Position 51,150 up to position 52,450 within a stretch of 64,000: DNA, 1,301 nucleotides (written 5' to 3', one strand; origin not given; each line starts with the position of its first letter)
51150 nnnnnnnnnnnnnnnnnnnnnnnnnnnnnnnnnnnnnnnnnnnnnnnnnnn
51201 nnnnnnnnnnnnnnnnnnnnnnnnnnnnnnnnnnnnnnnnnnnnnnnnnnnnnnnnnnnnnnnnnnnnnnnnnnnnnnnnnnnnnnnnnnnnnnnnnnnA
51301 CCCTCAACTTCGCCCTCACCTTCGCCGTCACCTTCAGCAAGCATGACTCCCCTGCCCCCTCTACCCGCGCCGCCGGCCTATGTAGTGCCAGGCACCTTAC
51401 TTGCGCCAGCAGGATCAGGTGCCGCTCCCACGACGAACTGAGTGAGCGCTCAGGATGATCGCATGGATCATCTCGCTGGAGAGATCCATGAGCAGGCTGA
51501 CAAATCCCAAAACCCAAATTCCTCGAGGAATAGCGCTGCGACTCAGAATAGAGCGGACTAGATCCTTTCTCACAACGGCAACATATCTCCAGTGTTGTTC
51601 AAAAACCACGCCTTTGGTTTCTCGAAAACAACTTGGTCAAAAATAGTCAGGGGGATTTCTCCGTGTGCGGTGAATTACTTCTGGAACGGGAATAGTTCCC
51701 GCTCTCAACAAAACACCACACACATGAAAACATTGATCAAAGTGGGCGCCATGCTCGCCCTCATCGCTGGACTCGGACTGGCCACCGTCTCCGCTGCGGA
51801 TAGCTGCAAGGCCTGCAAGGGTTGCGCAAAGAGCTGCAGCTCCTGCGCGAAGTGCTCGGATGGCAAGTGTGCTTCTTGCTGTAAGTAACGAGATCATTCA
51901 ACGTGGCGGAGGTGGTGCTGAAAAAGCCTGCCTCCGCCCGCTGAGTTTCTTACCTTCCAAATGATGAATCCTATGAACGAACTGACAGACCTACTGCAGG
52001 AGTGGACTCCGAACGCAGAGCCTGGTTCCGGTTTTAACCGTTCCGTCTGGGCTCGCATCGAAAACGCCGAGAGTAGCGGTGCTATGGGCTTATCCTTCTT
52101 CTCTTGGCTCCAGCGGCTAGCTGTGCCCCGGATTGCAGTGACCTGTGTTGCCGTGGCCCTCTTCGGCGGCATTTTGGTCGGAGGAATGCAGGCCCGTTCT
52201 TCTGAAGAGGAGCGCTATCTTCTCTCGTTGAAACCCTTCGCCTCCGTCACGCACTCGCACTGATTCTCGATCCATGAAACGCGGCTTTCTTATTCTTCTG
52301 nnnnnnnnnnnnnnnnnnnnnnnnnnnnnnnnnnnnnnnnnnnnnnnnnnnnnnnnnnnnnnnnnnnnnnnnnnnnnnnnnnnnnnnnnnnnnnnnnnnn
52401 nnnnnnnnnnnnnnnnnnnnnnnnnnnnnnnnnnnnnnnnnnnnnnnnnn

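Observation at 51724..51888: Periplasmic metallothionein-like micro-protein (9 Cys and 6 Lys in about 30 residues)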

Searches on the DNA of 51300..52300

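Call 39: search_rna_families(source=window, start=51300, end=52300, threshold=evalue, max_evalue=5)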
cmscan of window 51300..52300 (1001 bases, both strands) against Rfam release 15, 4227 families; matches with E-value up to 5: 3.
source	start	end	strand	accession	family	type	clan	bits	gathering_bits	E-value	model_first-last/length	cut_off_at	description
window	51908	51935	+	RF00323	snoR79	Gene; snRNA; snoRNA; CD-box;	-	16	80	4.8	1-65/65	no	Small nucleolar RNA R79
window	52195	52237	+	RF01687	Acido-Lenti-1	Gene; sRNA;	-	14.2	37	2.2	1-46/46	no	Acido-Lenti-1 RNA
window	51957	52021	+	RF01152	sR1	Gene; snRNA; snoRNA; CD-box;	-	12.5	45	1.9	1-57/57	no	Small nucleolar RNA sR1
